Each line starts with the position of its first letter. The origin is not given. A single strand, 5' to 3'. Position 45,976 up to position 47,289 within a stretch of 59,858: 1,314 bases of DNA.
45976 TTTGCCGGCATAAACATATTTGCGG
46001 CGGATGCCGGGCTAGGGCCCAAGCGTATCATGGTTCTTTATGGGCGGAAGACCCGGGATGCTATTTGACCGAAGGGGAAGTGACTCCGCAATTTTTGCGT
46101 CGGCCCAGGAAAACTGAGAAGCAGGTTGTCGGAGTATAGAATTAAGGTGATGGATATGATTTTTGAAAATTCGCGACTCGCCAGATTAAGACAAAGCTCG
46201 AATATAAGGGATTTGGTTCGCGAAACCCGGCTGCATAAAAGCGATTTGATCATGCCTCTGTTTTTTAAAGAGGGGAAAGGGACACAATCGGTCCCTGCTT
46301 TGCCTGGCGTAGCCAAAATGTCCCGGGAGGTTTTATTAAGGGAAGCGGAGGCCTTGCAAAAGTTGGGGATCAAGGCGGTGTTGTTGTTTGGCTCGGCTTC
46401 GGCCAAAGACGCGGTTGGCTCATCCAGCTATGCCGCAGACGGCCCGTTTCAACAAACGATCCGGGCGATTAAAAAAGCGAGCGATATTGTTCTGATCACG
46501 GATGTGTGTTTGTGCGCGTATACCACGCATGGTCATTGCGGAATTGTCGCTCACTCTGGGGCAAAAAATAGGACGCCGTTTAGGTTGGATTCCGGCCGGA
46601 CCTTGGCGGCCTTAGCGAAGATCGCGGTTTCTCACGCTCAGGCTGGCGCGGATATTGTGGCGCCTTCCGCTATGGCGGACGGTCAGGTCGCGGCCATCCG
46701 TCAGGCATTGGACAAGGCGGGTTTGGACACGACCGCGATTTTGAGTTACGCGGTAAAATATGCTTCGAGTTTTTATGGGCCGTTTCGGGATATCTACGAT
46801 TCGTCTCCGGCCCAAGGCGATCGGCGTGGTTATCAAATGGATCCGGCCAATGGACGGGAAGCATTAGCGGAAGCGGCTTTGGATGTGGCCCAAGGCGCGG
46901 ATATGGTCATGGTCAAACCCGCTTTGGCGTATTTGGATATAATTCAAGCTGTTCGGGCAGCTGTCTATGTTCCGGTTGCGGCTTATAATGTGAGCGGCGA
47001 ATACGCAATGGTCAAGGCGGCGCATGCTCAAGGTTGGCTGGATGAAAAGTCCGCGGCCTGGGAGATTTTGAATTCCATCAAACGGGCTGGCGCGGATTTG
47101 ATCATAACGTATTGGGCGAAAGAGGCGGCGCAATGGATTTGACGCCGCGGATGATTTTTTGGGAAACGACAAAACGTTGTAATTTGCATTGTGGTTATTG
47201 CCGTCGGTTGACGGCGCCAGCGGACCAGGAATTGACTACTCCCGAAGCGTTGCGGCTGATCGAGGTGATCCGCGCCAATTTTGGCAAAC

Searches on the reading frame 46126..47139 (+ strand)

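Call 8: search_protein_families(library=ncbifam, proteins=[window:46126-47139:+], max_evalue=0.01)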
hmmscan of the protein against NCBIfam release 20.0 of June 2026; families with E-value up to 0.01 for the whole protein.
window:46126-47139:+ (338 aa): 4 families
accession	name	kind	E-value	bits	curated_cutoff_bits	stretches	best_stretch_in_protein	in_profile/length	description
NF006762.1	PRK09283.1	equivalog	1.2e-134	448.7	297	1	13-338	3-324/327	porphobilinogen synthase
NF009923.0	PRK13384.1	equivalog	3.5e-113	378.3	507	1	10-337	3-323/327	porphobilinogen synthase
NF005033.0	PRK06445.1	equivalog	0.0092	15.2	511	0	160-210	272-318/395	acetyl-CoA C-acetyltransferase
NF005615.0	PRK07370.1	equivalog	0.0094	15.2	391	0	299-334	10-45/259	enoyl-ACP reductase FabI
